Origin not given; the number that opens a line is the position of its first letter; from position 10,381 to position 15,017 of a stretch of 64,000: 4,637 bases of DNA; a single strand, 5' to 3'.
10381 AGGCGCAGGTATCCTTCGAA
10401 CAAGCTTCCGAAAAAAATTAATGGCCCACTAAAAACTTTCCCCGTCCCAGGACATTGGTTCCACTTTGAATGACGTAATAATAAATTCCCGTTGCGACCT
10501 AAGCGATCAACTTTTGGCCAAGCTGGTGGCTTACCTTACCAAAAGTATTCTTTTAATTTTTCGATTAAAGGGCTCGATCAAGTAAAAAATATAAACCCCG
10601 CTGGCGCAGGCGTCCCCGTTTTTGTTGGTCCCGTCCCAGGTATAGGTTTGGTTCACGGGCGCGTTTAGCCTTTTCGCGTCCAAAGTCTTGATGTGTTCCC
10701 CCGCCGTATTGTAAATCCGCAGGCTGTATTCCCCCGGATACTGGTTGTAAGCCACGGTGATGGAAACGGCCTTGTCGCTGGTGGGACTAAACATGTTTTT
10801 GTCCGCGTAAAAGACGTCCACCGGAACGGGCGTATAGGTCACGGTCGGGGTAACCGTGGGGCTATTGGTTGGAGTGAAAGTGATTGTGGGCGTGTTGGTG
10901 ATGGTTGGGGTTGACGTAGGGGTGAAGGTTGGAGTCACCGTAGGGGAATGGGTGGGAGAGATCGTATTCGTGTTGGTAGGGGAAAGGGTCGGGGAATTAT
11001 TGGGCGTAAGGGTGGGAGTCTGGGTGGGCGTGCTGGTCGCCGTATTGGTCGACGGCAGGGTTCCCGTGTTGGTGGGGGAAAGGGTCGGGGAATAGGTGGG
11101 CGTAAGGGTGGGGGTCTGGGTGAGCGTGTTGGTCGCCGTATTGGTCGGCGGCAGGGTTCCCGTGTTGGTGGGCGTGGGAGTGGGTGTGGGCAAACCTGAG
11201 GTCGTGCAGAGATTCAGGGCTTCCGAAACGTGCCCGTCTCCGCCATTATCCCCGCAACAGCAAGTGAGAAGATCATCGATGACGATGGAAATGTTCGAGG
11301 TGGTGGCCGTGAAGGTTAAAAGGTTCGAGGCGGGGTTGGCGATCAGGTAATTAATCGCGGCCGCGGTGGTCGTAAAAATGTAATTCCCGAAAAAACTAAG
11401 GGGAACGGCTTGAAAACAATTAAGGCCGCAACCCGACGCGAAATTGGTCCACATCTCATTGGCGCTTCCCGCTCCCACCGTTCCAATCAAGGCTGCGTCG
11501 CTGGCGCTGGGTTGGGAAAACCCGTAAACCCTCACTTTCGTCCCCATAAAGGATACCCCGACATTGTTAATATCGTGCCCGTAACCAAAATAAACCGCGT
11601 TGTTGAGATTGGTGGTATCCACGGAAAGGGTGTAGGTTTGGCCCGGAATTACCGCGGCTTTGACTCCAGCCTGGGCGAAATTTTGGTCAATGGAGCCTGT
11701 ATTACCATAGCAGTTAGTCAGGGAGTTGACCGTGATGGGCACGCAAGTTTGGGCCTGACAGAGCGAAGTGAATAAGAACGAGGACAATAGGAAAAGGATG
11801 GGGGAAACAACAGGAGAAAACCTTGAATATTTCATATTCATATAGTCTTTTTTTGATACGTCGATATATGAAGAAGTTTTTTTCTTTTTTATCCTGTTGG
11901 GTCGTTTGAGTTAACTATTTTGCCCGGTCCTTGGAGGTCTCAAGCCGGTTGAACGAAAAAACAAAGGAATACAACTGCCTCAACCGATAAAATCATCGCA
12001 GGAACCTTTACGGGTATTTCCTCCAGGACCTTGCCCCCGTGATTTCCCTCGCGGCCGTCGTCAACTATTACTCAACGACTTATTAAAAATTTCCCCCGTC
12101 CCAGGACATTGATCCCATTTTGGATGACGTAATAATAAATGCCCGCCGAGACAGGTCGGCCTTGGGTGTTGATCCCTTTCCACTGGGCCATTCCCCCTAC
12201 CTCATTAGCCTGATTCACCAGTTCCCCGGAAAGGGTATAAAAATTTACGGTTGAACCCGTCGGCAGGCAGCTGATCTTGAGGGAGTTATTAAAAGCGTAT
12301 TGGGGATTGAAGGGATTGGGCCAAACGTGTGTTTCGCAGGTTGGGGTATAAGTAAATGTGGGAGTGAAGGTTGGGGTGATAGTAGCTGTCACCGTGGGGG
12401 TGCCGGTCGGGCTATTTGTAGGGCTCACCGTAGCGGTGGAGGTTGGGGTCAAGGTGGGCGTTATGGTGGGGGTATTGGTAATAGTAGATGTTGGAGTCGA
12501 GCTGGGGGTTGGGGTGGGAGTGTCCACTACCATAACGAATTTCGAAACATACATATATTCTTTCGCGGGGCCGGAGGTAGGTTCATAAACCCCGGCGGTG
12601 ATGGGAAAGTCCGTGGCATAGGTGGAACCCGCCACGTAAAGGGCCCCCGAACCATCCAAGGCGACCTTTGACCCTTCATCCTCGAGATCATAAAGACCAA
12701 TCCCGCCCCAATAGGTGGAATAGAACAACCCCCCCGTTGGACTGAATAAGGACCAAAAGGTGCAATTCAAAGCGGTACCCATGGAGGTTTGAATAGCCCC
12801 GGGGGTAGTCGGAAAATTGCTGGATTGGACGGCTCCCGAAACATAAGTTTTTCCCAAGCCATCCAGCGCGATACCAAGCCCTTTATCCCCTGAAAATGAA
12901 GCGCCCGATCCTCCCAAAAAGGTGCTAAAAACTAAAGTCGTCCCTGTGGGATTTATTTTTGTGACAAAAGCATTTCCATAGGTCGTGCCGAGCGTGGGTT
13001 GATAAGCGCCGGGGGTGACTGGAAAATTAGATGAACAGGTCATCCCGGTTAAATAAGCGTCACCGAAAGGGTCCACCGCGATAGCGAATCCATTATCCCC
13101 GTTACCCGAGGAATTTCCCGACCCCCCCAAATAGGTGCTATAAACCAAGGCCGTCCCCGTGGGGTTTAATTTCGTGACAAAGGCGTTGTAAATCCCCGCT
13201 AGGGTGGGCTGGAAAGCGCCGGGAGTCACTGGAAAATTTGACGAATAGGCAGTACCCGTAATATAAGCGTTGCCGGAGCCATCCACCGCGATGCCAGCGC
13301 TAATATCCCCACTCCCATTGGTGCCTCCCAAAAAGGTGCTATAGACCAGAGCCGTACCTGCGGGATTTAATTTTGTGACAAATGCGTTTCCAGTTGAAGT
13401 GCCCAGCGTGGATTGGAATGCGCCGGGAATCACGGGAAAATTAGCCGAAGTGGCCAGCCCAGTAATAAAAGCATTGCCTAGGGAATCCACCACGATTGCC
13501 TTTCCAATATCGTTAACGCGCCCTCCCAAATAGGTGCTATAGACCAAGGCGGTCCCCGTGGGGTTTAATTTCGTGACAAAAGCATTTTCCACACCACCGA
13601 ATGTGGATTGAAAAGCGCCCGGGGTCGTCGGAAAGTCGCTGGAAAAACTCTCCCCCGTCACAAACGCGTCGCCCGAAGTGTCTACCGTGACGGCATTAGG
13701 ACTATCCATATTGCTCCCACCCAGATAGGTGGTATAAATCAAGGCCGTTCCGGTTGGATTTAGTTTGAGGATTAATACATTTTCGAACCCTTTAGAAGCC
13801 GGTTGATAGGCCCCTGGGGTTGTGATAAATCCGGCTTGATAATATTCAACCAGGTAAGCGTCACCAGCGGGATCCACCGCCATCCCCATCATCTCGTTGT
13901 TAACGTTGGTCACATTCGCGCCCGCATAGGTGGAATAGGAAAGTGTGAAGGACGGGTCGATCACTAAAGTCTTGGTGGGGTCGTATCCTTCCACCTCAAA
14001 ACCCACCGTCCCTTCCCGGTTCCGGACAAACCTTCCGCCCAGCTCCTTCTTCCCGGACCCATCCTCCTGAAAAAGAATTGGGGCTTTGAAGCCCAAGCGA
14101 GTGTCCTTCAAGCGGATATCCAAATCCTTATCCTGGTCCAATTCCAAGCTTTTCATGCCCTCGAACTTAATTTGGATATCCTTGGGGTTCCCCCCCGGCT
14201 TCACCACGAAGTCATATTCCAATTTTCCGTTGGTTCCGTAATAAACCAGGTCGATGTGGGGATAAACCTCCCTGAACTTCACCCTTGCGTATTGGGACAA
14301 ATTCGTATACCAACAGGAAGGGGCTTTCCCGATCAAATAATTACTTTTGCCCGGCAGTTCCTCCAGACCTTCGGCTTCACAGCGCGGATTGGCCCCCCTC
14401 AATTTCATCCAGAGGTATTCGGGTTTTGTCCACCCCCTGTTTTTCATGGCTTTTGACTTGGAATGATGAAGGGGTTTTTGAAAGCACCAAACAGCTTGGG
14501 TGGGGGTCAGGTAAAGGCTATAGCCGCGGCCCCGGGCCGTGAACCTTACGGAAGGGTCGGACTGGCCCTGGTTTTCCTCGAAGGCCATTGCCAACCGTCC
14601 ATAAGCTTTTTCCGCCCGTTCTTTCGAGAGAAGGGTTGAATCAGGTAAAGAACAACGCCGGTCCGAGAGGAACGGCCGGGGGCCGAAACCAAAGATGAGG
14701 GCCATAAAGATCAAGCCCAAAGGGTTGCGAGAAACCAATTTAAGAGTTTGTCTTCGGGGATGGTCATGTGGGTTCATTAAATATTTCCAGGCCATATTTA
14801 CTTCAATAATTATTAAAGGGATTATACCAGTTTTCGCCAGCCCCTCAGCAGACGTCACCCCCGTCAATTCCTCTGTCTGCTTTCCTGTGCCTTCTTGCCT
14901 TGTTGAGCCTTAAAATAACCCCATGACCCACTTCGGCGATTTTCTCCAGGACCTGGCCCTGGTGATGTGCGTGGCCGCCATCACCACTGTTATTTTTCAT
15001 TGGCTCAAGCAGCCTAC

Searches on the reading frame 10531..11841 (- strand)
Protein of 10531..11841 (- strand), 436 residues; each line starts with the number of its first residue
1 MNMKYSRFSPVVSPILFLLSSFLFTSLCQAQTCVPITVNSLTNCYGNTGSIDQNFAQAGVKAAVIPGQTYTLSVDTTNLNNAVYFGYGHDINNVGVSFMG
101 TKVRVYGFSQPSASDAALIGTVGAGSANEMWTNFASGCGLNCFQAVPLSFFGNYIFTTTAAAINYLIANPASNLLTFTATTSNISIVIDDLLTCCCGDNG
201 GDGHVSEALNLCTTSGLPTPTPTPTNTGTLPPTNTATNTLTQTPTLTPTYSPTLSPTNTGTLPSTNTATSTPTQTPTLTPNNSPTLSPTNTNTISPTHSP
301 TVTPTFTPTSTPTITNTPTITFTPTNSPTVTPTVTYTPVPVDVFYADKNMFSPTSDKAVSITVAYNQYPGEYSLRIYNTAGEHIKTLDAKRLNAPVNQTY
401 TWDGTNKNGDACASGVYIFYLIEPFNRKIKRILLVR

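Call 17: search_protein_families(library=pfam, proteins=[window:10531-11841:-], max_evalue=0.001)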
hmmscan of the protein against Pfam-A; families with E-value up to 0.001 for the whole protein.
window:10531-11841:- (436 aa): 2 families
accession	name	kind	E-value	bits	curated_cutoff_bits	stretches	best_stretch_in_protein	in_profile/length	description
PF13860.13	FlgD_ig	-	6.3e-08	32.9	27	1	356-419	9-71/79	FlgD Ig-like domain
PF13585.12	CHU_C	-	1.7e-05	25.3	27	1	348-424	4-72/86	CHU_C Type IX secretion signal domain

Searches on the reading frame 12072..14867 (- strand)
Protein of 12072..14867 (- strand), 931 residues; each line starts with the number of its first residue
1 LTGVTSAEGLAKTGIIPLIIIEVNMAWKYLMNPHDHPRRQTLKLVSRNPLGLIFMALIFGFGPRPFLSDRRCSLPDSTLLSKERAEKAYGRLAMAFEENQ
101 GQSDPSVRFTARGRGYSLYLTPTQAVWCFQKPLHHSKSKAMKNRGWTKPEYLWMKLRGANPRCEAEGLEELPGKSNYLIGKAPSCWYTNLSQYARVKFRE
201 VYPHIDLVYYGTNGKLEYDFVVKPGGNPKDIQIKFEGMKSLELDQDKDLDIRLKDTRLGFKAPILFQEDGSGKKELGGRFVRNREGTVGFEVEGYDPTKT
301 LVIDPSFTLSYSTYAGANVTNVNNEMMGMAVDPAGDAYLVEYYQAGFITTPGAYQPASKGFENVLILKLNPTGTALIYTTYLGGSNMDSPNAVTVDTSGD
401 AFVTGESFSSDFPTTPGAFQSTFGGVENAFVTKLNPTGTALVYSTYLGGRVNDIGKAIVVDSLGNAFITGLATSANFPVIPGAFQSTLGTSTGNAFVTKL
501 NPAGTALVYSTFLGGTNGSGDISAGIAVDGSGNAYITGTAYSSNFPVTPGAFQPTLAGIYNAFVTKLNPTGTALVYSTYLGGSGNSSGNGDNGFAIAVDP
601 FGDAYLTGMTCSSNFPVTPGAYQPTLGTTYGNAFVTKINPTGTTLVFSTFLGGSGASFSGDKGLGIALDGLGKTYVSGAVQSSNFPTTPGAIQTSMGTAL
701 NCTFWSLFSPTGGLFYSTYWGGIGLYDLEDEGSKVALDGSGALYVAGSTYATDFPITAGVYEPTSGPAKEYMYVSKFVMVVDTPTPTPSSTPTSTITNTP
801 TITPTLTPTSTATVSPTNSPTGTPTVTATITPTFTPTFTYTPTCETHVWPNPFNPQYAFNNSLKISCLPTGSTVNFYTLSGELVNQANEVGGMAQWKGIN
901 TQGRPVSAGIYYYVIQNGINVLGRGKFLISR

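Call 17: search_protein_families(library=pfam, proteins=[window:12072-14867:-], max_evalue=0.001)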
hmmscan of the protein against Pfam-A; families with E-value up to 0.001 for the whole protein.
window:12072-14867:- (931 aa): 3 families
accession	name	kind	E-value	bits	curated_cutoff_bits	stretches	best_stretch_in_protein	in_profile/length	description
PF25778.1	DUF7948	-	1.1e-59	202.5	27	1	96-305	1-213/214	Domain of unknown function (DUF7948)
PF06739.17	SBBP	-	9e-32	109.2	20.5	4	442-478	1-38/38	Beta-propeller repeat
PF13585.12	CHU_C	-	4.6e-05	23.9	27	1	859-916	14-71/86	CHU_C Type IX secretion signal domain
